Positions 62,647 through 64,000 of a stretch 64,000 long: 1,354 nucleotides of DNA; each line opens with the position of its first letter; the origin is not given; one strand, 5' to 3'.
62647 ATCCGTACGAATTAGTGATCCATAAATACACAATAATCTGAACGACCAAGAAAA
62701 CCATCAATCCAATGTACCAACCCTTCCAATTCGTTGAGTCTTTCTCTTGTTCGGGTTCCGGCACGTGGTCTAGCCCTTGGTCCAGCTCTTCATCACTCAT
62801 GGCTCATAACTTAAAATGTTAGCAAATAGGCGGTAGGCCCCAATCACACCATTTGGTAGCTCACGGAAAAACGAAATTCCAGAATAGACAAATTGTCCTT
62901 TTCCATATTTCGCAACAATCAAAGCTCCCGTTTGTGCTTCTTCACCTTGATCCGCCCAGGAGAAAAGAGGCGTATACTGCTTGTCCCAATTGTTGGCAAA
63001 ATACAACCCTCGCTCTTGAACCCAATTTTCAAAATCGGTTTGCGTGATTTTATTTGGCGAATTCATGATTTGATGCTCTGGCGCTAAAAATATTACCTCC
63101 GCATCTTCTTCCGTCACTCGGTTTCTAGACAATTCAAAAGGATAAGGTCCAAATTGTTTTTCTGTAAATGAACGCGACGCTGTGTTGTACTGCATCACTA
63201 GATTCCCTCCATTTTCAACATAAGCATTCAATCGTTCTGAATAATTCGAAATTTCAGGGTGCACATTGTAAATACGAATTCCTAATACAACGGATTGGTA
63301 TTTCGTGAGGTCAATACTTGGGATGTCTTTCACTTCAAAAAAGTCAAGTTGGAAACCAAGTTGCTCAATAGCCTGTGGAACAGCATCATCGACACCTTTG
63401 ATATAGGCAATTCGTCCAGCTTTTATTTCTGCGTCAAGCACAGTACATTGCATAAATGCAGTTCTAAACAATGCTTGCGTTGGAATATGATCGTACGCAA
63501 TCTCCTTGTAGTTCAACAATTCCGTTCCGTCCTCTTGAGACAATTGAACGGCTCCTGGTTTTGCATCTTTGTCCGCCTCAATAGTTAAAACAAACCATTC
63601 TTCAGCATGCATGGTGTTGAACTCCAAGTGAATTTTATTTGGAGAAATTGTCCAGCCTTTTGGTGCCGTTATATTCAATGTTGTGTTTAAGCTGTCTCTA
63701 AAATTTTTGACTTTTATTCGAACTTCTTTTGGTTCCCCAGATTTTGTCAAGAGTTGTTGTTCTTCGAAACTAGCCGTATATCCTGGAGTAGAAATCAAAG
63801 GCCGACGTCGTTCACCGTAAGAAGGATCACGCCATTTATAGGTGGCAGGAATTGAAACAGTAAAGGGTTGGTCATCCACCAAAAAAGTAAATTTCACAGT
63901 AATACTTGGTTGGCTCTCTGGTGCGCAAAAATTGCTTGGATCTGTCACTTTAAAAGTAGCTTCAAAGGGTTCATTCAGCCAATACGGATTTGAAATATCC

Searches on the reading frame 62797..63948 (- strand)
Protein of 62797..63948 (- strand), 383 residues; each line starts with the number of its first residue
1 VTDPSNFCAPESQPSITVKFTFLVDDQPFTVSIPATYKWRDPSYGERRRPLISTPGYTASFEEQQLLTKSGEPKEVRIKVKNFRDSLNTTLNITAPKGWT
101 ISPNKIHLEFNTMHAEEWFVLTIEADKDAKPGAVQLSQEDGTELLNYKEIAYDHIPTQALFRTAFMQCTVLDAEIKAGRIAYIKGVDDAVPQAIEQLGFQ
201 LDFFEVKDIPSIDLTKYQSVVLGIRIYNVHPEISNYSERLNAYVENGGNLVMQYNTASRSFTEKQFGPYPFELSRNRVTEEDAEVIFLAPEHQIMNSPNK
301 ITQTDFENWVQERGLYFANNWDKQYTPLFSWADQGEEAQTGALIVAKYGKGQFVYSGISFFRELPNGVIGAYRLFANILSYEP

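Call 12: search_protein_families(library=pfam, proteins=[window:62797-63948:-], max_evalue=0.01)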
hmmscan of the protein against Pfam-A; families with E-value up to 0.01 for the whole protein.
window:62797-63948:- (383 aa): 2 families
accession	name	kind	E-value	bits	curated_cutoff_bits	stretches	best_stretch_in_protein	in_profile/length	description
PF08532.16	Glyco_hydro_42M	-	8.6e-07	29.1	25.8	1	194-360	39-188/207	Beta-galactosidase trimerisation domain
PF09960.14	DUF2194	-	0.00083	18.2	30.4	1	189-256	56-121/582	Uncharacterised protein conserved in bacteria (DUF2194)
